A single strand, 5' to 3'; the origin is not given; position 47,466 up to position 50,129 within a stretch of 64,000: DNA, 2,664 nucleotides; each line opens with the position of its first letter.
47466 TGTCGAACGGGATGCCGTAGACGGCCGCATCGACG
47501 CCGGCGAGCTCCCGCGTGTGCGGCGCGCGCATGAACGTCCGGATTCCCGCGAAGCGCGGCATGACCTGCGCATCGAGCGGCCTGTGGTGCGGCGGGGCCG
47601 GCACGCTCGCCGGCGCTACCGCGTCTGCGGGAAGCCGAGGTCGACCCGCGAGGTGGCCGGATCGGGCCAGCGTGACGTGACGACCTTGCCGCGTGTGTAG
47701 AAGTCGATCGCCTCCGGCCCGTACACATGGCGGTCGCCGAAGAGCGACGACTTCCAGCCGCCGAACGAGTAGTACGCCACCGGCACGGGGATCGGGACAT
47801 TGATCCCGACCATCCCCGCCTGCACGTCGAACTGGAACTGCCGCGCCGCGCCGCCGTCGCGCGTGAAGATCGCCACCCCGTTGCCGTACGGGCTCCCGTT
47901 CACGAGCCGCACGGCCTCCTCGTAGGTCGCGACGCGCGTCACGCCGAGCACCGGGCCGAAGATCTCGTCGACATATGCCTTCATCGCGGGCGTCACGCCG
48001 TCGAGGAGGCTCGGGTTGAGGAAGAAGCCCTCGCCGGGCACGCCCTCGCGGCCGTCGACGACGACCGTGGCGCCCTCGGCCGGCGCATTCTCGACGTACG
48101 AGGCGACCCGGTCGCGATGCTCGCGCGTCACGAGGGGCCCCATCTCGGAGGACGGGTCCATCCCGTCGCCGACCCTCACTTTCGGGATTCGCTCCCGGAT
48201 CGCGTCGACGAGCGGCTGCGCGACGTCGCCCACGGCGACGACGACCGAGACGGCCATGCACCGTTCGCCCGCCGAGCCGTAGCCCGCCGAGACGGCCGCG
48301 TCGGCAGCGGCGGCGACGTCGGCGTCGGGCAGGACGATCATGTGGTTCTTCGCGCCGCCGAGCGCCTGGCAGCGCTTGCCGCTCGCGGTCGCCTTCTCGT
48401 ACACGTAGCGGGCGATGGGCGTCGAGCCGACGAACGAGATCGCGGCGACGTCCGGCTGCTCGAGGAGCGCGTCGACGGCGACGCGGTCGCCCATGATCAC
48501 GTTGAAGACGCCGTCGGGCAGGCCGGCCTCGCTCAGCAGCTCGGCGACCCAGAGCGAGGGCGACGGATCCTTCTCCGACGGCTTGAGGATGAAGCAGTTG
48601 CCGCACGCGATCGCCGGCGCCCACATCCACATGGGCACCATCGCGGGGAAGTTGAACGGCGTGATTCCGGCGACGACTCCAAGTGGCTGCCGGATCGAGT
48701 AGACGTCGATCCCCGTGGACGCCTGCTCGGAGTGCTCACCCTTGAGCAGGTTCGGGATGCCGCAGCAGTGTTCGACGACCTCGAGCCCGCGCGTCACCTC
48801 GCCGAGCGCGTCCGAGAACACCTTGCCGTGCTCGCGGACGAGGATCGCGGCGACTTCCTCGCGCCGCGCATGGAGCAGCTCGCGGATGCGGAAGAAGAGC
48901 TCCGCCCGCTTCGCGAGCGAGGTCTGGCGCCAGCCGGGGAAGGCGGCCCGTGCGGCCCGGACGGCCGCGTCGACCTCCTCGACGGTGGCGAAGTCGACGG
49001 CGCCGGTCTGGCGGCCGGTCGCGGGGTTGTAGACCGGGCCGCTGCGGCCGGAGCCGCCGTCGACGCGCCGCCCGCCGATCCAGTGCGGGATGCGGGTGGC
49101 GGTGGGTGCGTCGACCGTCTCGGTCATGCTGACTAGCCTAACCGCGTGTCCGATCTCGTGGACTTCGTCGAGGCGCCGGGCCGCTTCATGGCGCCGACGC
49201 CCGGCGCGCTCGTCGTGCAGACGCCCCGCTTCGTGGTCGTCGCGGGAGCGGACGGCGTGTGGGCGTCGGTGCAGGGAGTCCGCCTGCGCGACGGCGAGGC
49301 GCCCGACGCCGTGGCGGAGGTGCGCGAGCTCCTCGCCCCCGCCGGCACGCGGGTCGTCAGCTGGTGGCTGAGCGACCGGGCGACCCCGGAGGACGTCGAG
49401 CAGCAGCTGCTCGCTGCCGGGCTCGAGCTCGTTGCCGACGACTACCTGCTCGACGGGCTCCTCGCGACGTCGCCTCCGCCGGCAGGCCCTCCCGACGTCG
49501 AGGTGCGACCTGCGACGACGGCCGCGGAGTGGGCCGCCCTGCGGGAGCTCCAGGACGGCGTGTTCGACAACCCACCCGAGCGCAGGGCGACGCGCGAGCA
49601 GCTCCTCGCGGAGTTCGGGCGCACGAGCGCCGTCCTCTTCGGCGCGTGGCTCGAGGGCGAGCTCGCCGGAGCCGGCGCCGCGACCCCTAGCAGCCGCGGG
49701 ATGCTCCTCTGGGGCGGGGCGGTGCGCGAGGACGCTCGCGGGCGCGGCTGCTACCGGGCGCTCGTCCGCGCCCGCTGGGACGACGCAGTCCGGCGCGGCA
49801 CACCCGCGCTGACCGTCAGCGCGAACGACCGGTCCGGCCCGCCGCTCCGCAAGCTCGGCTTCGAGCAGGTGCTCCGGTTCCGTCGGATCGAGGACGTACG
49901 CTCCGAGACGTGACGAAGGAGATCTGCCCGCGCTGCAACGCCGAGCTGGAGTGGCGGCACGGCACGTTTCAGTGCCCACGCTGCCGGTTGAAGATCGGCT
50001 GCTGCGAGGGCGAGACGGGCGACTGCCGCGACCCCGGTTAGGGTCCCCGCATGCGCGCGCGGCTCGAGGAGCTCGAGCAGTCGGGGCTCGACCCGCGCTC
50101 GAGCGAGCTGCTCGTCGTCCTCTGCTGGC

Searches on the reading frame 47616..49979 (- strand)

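Call 29: search_protein_families(library=pfam, proteins=[window:47616-49979:-], max_evalue=0.0001)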
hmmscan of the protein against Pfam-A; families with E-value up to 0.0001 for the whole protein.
window:47616-49979:- (787 aa): 1 family
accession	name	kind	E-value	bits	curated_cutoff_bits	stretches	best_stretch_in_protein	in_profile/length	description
PF00171.27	Aldedh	-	2.7e-142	475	23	1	312-767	7-461/461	Aldehyde dehydrogenase family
